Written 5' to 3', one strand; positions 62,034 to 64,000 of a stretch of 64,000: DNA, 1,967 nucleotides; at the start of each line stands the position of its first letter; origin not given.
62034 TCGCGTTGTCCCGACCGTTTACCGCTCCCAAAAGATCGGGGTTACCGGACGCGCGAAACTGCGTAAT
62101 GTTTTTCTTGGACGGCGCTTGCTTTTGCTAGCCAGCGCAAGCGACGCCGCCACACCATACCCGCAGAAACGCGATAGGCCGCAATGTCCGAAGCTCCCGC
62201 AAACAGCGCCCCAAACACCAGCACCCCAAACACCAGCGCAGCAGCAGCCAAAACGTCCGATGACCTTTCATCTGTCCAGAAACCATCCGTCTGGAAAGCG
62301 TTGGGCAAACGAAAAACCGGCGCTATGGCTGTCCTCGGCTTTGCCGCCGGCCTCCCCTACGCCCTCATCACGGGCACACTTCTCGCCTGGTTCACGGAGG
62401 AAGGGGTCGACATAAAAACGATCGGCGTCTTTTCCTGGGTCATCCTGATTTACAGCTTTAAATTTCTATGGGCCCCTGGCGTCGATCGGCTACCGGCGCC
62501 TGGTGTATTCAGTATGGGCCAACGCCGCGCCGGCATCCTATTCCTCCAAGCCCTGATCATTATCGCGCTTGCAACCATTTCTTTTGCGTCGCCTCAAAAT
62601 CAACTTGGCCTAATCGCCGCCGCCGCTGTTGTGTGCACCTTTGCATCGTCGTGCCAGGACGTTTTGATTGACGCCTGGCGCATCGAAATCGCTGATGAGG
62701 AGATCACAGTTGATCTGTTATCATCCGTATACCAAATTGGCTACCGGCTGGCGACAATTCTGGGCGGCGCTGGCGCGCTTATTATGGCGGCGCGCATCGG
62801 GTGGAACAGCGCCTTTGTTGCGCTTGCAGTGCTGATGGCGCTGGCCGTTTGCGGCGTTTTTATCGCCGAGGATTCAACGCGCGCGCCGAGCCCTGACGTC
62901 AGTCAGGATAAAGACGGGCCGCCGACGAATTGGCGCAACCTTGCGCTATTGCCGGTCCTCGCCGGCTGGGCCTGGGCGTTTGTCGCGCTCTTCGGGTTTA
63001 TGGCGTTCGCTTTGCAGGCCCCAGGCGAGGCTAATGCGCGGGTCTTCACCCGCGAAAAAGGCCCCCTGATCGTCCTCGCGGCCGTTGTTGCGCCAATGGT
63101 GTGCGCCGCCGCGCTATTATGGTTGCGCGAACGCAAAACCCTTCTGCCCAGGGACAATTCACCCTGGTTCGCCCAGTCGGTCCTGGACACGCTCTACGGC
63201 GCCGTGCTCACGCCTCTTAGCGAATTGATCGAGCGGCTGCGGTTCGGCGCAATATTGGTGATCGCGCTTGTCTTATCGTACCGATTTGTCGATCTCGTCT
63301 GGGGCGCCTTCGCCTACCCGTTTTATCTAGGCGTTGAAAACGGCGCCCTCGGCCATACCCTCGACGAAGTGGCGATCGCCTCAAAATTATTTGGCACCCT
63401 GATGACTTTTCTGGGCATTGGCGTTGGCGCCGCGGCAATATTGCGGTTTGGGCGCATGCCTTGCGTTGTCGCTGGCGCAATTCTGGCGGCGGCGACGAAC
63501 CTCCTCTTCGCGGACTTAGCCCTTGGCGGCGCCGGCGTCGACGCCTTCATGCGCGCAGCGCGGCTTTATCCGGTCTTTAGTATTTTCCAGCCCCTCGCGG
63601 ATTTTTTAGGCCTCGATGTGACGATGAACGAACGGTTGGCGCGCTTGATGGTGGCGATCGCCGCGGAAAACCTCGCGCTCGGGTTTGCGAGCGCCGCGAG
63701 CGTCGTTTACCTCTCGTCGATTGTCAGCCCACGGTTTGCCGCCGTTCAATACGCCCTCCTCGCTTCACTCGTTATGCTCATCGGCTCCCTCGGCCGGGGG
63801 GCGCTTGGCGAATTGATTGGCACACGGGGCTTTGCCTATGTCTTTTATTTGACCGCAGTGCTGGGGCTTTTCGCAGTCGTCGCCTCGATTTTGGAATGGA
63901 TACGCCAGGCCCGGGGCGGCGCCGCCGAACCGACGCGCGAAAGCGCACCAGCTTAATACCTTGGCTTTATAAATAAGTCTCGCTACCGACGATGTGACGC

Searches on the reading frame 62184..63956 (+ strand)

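Call 17: search_protein_families(library=ncbifam, proteins=[window:62184-63956:+], max_evalue=0.00001)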
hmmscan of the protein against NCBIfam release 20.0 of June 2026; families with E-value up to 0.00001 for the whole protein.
window:62184-63956:+ (590 aa): 4 families
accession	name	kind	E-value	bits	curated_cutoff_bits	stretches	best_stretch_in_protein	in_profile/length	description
TIGR00901.2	2A0125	subfamily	2.2e-109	365.9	350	1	42-567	3-413/417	AmpG family muropeptide MFS transporter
NF008867.0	PRK11902.1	equivalog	1e-50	173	656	1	41-236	11-203/419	muropeptide transporter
NF008238.0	PRK11010.1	equivalog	1.4e-46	159.4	756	1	41-234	10-201/492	muropeptide MFS transporter AmpG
TIGR02718.1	sider_RhtX_FptX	subfamily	3.1e-17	62.6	356.15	1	48-233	6-189/390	RhtX/FptX family siderophore transporter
